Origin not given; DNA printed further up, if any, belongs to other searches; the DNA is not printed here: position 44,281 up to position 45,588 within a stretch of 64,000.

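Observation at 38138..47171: AT-rich nine-gene operon grafted onto the pglB locus: glycan assembly plus an unassigned CDP-head-group pathway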

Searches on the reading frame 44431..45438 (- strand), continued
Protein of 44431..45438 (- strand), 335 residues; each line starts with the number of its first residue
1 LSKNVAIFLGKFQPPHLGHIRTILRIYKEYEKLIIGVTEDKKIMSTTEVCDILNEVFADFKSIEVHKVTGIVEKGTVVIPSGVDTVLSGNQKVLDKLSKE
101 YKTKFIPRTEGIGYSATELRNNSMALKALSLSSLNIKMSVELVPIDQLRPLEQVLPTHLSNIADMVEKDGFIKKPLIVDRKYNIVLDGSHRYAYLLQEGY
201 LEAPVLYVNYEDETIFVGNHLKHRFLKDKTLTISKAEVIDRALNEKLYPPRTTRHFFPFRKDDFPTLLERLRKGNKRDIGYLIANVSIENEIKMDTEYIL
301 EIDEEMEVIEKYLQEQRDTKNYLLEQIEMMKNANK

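Call 34: find_encoding_contigs(protein=P0128, flank=10000, max_places=2)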
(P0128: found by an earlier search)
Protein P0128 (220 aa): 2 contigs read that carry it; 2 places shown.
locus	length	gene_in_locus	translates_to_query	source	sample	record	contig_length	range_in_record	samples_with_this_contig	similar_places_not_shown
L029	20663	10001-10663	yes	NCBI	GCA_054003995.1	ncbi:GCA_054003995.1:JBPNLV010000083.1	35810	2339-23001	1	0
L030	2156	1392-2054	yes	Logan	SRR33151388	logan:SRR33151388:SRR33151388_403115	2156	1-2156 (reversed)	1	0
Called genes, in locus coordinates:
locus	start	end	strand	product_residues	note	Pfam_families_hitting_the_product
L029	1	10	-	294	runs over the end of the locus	PF01509:TruB_N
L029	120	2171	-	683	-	PF00580:UvrD-helicase, PF13245:AAA_19, PF13604:AAA_30 (faint), PF01443:Viral_helicase1 (faint), PF13361:UvrD_C, PF13538:UvrD_C_2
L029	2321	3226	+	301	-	PF00126:HTH_1, PF03466:LysR_substrate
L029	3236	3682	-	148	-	-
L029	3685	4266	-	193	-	PF01063:Aminotran_4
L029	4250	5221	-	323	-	PF00425:Chorismate_bind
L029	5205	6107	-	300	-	PF02729:OTCace_N, PF00185:OTCace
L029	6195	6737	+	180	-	PF05433:Rick_17kDa_Anti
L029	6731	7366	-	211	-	PF13500:AAA_26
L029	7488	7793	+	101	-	PF02617:ClpS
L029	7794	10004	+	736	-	PF02861:Clp_N, PF13191:AAA_16 (weak), PF00004:AAA, PF17871:AAA_lid_9, PF00004:AAA, PF07724:AAA_2, PF07728:AAA_5, PF10431:ClpB_D2-small, +11 more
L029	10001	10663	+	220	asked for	PF03588:Leu_Phe_trans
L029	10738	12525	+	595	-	PF07470:Glyco_hydro_88 (faint), PF07944:Beta-AFase-like_GH127_cat (faint), PF13243:SQHop_cyclase_C (weak), PF13489:Methyltransf_23, PF08241:Methyltransf_11, PF08242:Methyltransf_12, PF13649:Methyltransf_25 (weak), PF13847:Methyltransf_31 (weak), +3 more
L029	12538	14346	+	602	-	PF00483:NTP_transferase, PF12804:NTP_transf_3, PF00155:Aminotran_1_2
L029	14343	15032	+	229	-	PF13489:Methyltransf_23 (weak), PF13847:Methyltransf_31, PF08241:Methyltransf_11, PF08242:Methyltransf_12, PF13649:Methyltransf_25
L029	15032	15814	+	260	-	PF01066:CDP-OH_P_transf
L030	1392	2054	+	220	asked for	PF03588:Leu_Phe_trans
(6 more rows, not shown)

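Call 47: predict_structure(alignment_id=A2)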
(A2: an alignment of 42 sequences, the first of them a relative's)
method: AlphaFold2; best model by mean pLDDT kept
length: 335 residues; sequences in the alignment: 42
mean_pLDDT: 84.2   pTM: 0.57
mean pLDDT of the five models: 84.2, 83.7, 80.2, 79.5, 78.8
residues with pLDDT >= 90: 175; 70-90: 108; 50-70: 23; < 50: 29
segments of 3 or more residues with pLDDT < 50: 111-113, 115-137
pLDDT, mean of each block of 10 residues (from residue 1): 81 83 89 90 79 91 90 81 90 87 82 47 37 48 95 97 96 94 95 97 93 77 58 82 93 81 87 95 97 94 87 90 96 80
secondary structure, 60 per line:
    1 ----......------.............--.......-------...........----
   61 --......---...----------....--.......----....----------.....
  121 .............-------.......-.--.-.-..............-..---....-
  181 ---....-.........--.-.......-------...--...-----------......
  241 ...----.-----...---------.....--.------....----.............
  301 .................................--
elements in order: E5-10 H17-29 E32-38 H46-56 E63-68 E85-88 H91-97 E102-105 H116-133 E141-144 H156-169 E176-179 E184-187 H189-197 E202-208 E216-218 H235-243 E254-256 H288-333

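Call 50: fold_search(model_id=the predicted structure, library=pdb)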
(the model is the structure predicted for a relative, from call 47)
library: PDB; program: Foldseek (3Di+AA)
matches with E <= 10: 1381; with E <= 0.001: 138
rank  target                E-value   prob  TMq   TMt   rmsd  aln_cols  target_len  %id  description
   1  5x0b                  2.0e-08  1.00  0.35  0.48   5.8       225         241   17  Free serine kinase in complex with AMP (released 2017-04-12)
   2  3pxu                  6.2e-08  1.00  0.31  0.60   4.1       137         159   20  Crystal structure of phosphopantetheine adenylyltransferase from Burkholderia pseudomallei bound to dephospho-coenzyme A (released 2010-12-22)
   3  5x0g                  9.6e-08  1.00  0.35  0.48   6.9       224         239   17  Free serine kinase (E30A mutant) in complex with ADP (released 2017-04-12)
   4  1vk1                  9.6e-08  1.00  0.34  0.48   6.3       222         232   17  Conserved hypothetical protein from Pyrococcus furiosus Pfu-392566-001 (released 2004-08-10)
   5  5x0k                  1.2e-07  1.00  0.35  0.48   6.9       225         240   17  Free serine kinase (E30Q mutant) in complex with AMP (released 2017-04-12)
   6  5x0j                  2.0e-07  1.00  0.35  0.48   5.8       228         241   17  Free serine kinase (E30Q mutant) in complex with phosphoserine and AMP (released 2017-04-12)
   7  3k9w                  2.9e-07  1.00  0.32  0.61   4.1       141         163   20  Crystal structure of phosphopantetheine adenylyltransferase from Burkholderia pseudomallei with hydrolyzed 3'-dephospho  (released 2009-11-03)
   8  5o0a_B                4.4e-07  1.00  0.29  0.57   5.4       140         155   16  Crystal structure of Phosphopantetheine adenylyltransferase from Mycobacterium abcessus in complex with 5-methyl-1-phe (released 2017-06-28)
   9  5o0d_C                5.0e-07  1.00  0.29  0.57   5.6       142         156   16  Crystal structure of Phosphopantetheine adenylyltransferase from Mycobacterium abcessus in complex with 3-Phenoxymande (released 2017-06-28)
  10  5x0e                  5.3e-07  1.00  0.34  0.47   6.5       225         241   16  Free serine kinase (E30A mutant) in complex with phosphoserine and AMP (released 2017-04-12)
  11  1od6                  6.0e-07  1.00  0.31  0.61   5.8       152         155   20  The Crystal Structure of Phosphopantetheine adenylyltransferase from Thermus Thermophilus in complex with 4'-phosphopant (released 2003-03-13)
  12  4f3r_A                6.0e-07  1.00  0.26  0.54   6.5       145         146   23  Structure of phosphopantetheine adenylyltransferase (CBU_0288) from Coxiella burnetii (released 2012-07-04)
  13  3otw_A                6.8e-07  1.00  0.30  0.59   4.6       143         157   19  Structural and Functional Studies of Helicobacter pylori Wild-Type and Mutated Proteins Phosphopantetheine adenylyltra (released 2011-09-14)
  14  5o08_C                7.7e-07  1.00  0.29  0.56   5.6       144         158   17  Crystal structure of Phosphopantetheine adenylyltransferase from Mycobacterium abcessus in complex with Dephospho-coen (released 2017-06-28)
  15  5o08_A                7.7e-07  1.00  0.29  0.56   7.4       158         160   15  Crystal structure of Phosphopantetheine adenylyltransferase from Mycobacterium abcessus in complex with Dephospho-coen (released 2017-06-28)
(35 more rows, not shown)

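Call 63: search_protein_families(library=pfam, proteins=[L007:8700-9992:+, L007:6981-8684:+, L011:8655-9980:+, L011:11031-12362:+, L010:1182-2441:+, L009:11456-12775:+, L013:744-2267:+, L018:9227-10600:+, L014:5845-6582:+, L004:7410-8435:+], max_evalue=0.01)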
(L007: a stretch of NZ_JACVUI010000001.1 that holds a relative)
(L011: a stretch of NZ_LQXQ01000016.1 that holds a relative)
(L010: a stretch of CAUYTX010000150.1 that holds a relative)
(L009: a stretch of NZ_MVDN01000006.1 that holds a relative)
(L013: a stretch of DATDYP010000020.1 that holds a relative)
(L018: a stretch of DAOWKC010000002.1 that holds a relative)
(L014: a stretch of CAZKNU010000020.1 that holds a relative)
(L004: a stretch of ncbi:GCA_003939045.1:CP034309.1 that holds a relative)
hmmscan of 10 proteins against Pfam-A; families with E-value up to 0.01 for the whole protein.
L007:8700-9992:+ (430 aa): 2 families
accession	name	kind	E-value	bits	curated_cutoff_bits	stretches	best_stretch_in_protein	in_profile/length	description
PF04464.20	Glyphos_transf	-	3.9e-06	26.5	22.1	1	187-355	140-296/367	CDP-Glycerol:Poly(glycerophosphate) glycerophosphotransferase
PF02350.25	Epimerase_2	-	0.0062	15.9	30.6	1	205-373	156-305/347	UDP-N-acetylglucosamine 2-epimerase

L007:6981-8684:+ (567 aa): 4 families
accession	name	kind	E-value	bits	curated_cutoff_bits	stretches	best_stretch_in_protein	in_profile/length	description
PF00005.33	ABC_tran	-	1.3e-29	104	25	1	374-525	2-137/137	ABC transporter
PF00664.28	ABC_membrane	-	1.8e-13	51.2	28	1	43-250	5-213/274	ABC transporter transmembrane region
PF02463.25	SMC_N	-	2.9e-07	30.6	40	1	387-565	28-209/220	RecF/RecN/SMC N terminal domain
PF13555.12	AAA_29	-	0.00028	21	27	1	373-411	12-50/61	P-loop containing region of AAA domain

L011:8655-9980:+ (441 aa): 2 families
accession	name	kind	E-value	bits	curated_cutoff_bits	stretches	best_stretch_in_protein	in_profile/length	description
PF04464.20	Glyphos_transf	-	3e-06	26.9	22.1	1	198-361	139-291/367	CDP-Glycerol:Poly(glycerophosphate) glycerophosphotransferase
PF02350.25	Epimerase_2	-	0.0042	16.4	30.6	1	221-363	149-285/347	UDP-N-acetylglucosamine 2-epimerase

L011:11031-12362:+ (443 aa): 7 families
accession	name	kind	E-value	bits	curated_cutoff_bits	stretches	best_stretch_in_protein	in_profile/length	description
PF13649.12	Methyltransf_25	-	2.1e-08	35.2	27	1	280-374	1-92/97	Methyltransferase domain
PF13847.12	Methyltransf_31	-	6.7e-08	32.8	27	1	275-388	2-114/145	Methyltransferase domain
PF01177.27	Asp_Glu_race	-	1.5e-05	25.3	31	1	34-212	25-206/211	Asp/Glu/Hydantoin racemase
PF08242.18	Methyltransf_12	-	3e-05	25.1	30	1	281-378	1-95/98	Methyltransferase domain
PF01739.24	CheR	-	9.4e-05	22.4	27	0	332-382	122-172/195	CheR methyltransferase, SAM binding domain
PF08241.18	Methyltransf_11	-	0.00019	22.5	21.2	1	281-373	1-85/95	Methyltransferase domain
PF05401.17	NodS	-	0.0045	17.3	24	1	264-382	31-143/201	Nodulation protein S (NodS)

L010:1182-2441:+ (419 aa): 1 family
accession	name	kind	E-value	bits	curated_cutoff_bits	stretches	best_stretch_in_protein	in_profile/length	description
PF04464.20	Glyphos_transf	-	7.8e-07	28.8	22.1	1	181-326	159-290/367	CDP-Glycerol:Poly(glycerophosphate) glycerophosphotransferase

L009:11456-12775:+ (439 aa): 11 families
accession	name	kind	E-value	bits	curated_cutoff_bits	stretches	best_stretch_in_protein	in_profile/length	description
PF13649.12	Methyltransf_25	-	7.7e-12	46.2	27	1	277-375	2-97/97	Methyltransferase domain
PF08242.18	Methyltransf_12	-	4e-10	40.7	30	1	277-377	1-98/98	Methyltransferase domain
PF13847.12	Methyltransf_31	-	7.1e-10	39.2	27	1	273-387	4-123/145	Methyltransferase domain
PF08241.18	Methyltransf_11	-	7e-09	36.7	21.2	1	277-378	1-94/95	Methyltransferase domain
PF01209.24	Ubie_methyltran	-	3.7e-06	26.9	20.1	1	273-378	48-150/233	ubiE/COQ5 methyltransferase family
PF01739.24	CheR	-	4.5e-06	26.7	27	1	321-378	115-172/195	CheR methyltransferase, SAM binding domain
PF05401.17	NodS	-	0.00013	22.4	24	1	290-378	57-143/201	Nodulation protein S (NodS)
PF13489.12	Methyltransf_23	-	0.00023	21.4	27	1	270-393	20-131/164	Methyltransferase domain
PF05891.18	Methyltransf_PK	-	0.00039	20.4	27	1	289-419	68-200/218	AdoMet dependent proline di-methyltransferase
PF17987.7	PMT2_N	-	0.0023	18.5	27.8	1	330-390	10-71/125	Phosphoethanolamine N-methyltransferase 2 N-terminal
PF05175.20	MTS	-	0.0058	16.7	23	0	261-378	22-137/170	Methyltransferase small domain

L013:744-2267:+ (507 aa): 4 families
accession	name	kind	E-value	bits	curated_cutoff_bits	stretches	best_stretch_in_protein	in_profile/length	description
PF00483.29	NTP_transferase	-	2.7e-14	53.8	21.2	1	60-177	1-121/245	Nucleotidyl transferase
PF12804.13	NTP_transf_3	-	7.8e-11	42.9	27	1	61-175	1-106/160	MobA-like NTP transferase domain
PF01128.25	IspD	-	0.0005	20.3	27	1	61-112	3-51/221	2-C-methyl-D-erythritol 4-phosphate cytidylyltransferase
PF20202.4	DUF6564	-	0.0022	18.1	25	1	90-182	16-114/230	Domain of unknown function (DUF6564)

L018:9227-10600:+ (457 aa): 2 families
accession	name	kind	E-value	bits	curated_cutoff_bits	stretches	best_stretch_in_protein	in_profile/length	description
PF00483.29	NTP_transferase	-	5.9e-12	46.1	21.2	1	7-118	2-117/245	Nucleotidyl transferase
PF12804.13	NTP_transf_3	-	7.2e-10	39.7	27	1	7-124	1-109/160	MobA-like NTP transferase domain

L014:5845-6582:+ (245 aa): 3 families
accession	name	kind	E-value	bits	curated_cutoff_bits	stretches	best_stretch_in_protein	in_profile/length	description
PF00483.29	NTP_transferase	-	2.5e-11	44.1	21.2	1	4-125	1-129/245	Nucleotidyl transferase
PF12804.13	NTP_transf_3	-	1e-08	36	27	1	5-123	1-109/160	MobA-like NTP transferase domain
PF01128.25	IspD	-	0.00036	20.8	27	1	5-56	3-51/221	2-C-methyl-D-erythritol 4-phosphate cytidylyltransferase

L004:7410-8435:+ (341 aa): 0 families

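Call 78: find_related_loci(query=A1, collection=metagenome_contigs, flank=7000)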
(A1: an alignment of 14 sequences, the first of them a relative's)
Query A1 (335 aa) in metagenome_contigs; peptide patterns used: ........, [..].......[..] (x = any residue, [..] = any of these).
258 stretches matched a pattern; 181 encode a relative of the query (tblastn E <= 1e-3); the best 80 are kept; 80 distinct loci.
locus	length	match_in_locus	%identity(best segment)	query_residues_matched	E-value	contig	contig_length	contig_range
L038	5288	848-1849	64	1-334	6e-139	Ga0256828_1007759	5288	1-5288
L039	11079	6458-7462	61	1-335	7e-138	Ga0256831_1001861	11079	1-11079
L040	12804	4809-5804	60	1-332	7e-136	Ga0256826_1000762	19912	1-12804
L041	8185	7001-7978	61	1-332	4e-132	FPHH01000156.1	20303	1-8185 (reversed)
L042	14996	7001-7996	59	1-332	1e-130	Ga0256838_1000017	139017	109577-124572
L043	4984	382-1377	59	1-332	2e-129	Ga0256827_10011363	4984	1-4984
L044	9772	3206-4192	55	6-331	5e-115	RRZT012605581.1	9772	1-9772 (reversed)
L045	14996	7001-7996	59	1-332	1e-130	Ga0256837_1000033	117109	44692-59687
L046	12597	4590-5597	50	1-333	2e-102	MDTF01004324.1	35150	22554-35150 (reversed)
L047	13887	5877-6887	49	1-334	8e-102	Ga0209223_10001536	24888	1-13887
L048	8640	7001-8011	49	1-334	2e-101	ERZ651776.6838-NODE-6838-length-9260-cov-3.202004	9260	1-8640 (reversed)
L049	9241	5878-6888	49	1-334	2e-101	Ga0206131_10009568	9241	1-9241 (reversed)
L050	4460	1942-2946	50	1-331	2e-101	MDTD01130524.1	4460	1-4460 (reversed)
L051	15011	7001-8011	49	1-334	7e-101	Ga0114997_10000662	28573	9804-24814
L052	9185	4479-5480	48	1-331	7e-101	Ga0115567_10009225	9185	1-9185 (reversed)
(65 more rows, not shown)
